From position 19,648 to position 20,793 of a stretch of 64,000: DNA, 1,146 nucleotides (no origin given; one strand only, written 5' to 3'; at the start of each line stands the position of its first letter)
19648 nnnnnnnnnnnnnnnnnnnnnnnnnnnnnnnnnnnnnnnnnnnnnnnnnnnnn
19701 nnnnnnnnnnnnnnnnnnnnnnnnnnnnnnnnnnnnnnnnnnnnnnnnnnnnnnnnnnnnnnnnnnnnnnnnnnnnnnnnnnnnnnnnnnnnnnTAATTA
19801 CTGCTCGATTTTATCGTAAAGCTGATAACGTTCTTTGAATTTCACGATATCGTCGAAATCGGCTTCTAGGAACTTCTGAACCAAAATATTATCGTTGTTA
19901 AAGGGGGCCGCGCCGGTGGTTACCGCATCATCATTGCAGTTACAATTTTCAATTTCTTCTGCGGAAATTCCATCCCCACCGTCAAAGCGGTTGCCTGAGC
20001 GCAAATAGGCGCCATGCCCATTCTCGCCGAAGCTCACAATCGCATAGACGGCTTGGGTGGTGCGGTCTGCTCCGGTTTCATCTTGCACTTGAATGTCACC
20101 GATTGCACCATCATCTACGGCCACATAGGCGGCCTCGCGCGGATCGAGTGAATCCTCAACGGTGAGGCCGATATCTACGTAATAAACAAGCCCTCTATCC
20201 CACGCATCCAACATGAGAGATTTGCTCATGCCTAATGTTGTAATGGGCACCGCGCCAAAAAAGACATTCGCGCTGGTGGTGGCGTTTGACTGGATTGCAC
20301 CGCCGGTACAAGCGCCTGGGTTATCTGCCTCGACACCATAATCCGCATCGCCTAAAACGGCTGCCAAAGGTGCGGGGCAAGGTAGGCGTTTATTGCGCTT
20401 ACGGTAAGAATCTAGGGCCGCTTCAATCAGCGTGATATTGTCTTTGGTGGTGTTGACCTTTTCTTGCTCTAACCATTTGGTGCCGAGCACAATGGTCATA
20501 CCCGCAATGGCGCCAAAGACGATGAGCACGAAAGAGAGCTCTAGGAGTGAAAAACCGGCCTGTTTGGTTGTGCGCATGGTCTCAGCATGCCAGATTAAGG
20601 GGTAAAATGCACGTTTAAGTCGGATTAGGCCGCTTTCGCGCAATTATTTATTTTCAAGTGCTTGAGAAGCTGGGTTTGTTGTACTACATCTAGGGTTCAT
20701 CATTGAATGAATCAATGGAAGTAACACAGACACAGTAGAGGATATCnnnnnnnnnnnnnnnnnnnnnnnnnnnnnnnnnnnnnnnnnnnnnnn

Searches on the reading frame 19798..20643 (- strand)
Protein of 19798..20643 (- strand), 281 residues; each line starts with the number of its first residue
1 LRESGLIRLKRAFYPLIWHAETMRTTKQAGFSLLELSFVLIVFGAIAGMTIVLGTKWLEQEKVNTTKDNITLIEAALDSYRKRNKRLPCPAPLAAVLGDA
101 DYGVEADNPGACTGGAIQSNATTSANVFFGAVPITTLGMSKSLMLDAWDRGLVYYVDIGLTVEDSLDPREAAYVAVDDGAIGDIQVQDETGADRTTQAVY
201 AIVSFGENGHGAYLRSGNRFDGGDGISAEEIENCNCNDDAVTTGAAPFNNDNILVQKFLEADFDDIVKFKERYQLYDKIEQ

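Call 19: search_protein_families(library=pfam, proteins=[window:19798-20643:-], max_evalue=0.001)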
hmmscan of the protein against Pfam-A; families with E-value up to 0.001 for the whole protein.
window:19798-20643:- (281 aa): 0 families

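Call 95: search_protein_families(library=pfam, proteins=[window:19798-20643:-], max_evalue=0.01)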
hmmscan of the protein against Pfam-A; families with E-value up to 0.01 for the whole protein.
window:19798-20643:- (281 aa): 1 family
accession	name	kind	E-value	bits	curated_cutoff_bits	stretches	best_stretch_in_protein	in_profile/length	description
PF07963.17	N_methyl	-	0.0034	17.3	21.2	1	27-50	3-26/27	Prokaryotic N-terminal methylation motif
